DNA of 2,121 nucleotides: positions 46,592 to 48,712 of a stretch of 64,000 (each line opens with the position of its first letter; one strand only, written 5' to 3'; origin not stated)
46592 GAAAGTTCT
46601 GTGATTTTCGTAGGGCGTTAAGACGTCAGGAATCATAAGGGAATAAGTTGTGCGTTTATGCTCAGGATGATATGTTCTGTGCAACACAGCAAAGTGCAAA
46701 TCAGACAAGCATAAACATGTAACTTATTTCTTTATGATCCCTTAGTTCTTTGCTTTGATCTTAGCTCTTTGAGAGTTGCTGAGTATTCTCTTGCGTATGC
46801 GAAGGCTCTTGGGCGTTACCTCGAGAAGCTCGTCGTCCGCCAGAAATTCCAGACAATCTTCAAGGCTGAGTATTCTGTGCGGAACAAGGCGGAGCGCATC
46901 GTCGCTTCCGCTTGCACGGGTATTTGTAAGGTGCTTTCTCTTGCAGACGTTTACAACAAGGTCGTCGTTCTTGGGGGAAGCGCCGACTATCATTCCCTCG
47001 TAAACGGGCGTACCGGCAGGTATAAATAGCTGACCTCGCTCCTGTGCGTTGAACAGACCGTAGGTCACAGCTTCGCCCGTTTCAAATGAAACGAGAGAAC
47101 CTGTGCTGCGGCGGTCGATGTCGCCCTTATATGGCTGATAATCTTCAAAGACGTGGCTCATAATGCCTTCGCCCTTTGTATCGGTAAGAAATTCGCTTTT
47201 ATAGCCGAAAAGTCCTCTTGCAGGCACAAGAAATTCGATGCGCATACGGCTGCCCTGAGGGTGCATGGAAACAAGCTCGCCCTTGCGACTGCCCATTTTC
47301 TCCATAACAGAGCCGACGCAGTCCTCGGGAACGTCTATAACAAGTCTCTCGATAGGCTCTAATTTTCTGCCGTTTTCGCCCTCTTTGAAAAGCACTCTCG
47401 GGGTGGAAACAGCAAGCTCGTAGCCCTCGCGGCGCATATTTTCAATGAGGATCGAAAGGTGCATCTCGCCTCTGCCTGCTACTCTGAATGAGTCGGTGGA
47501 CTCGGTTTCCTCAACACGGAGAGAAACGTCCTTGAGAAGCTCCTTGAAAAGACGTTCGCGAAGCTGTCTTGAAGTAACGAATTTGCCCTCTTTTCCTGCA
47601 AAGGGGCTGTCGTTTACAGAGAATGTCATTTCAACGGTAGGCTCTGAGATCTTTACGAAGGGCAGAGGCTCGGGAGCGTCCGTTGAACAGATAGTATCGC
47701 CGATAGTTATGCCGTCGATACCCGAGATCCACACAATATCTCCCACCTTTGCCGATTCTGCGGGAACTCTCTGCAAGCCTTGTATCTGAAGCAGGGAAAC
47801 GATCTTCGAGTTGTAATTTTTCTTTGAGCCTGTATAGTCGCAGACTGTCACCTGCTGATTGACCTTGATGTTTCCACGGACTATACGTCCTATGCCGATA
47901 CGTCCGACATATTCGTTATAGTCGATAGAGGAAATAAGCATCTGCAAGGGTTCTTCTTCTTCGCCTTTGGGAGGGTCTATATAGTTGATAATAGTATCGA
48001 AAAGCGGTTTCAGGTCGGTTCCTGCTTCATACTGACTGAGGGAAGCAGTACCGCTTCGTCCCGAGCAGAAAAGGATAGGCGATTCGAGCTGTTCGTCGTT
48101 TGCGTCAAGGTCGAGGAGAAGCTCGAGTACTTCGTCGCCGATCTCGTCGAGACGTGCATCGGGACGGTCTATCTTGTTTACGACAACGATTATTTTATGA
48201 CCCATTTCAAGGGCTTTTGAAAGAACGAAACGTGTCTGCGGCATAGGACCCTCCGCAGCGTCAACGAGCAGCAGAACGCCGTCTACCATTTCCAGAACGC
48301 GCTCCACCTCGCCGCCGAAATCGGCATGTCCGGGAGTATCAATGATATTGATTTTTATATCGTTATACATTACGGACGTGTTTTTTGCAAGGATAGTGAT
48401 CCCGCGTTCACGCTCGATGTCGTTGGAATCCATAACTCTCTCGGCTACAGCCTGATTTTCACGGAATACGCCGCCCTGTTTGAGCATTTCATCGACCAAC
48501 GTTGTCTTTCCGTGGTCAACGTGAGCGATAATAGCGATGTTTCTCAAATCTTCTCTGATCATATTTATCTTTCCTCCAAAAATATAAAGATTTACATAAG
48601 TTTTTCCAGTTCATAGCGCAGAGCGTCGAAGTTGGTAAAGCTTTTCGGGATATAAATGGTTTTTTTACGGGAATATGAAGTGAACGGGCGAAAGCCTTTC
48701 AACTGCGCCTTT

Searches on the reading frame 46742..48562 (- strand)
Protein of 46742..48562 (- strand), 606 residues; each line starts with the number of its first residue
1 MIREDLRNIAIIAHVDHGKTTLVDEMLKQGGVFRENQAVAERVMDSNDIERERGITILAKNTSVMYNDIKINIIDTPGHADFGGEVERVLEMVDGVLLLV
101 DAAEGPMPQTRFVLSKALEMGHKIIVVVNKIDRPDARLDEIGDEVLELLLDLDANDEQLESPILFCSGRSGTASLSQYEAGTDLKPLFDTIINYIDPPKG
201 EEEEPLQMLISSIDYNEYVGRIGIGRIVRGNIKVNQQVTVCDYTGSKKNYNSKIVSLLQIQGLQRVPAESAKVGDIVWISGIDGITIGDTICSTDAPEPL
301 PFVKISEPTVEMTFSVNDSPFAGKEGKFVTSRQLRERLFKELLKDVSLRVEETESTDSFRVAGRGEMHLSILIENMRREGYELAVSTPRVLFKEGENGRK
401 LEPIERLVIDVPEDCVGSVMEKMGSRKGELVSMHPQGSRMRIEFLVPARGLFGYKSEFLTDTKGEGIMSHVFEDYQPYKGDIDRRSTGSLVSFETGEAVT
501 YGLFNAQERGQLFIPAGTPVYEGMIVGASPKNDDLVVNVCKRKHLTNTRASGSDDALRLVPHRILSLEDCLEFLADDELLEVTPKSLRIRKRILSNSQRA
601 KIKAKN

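Call 50: search_protein_families(library=pfam, proteins=[window:46742-48562:-], max_evalue=0.0001)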
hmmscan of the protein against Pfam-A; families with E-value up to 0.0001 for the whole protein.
window:46742-48562:- (606 aa): 7 families
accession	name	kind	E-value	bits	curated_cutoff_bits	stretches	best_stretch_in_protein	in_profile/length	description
PF00009.33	GTP_EFTU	-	4.1e-57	193.3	26.5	1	5-196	2-187/188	Elongation factor Tu GTP binding domain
PF21018.2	BipA_C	-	5.5e-45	152.1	23.8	1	487-595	1-109/110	TypA/BipA C-terminal domain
PF00679.30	EFG_C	-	1.3e-25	89.7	27.9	1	400-483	2-86/89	Elongation factor G C-terminus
PF03144.31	GTP_EFTU_D2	-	2.1e-11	44.5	30.3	1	220-292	1-73/73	Elongation factor Tu domain 2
PF01926.29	MMR_HSR1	-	1e-06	29.3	21.9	1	9-130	2-113/113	50S ribosome-binding GTPase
PF14492.12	EFG_III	-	2.5e-06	27.9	27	1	332-379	19-66/75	Elongation Factor G, domain III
PF22042.2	EF-G_D2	-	2.9e-06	27.7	27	1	206-293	2-83/84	Elongation factor G domain 2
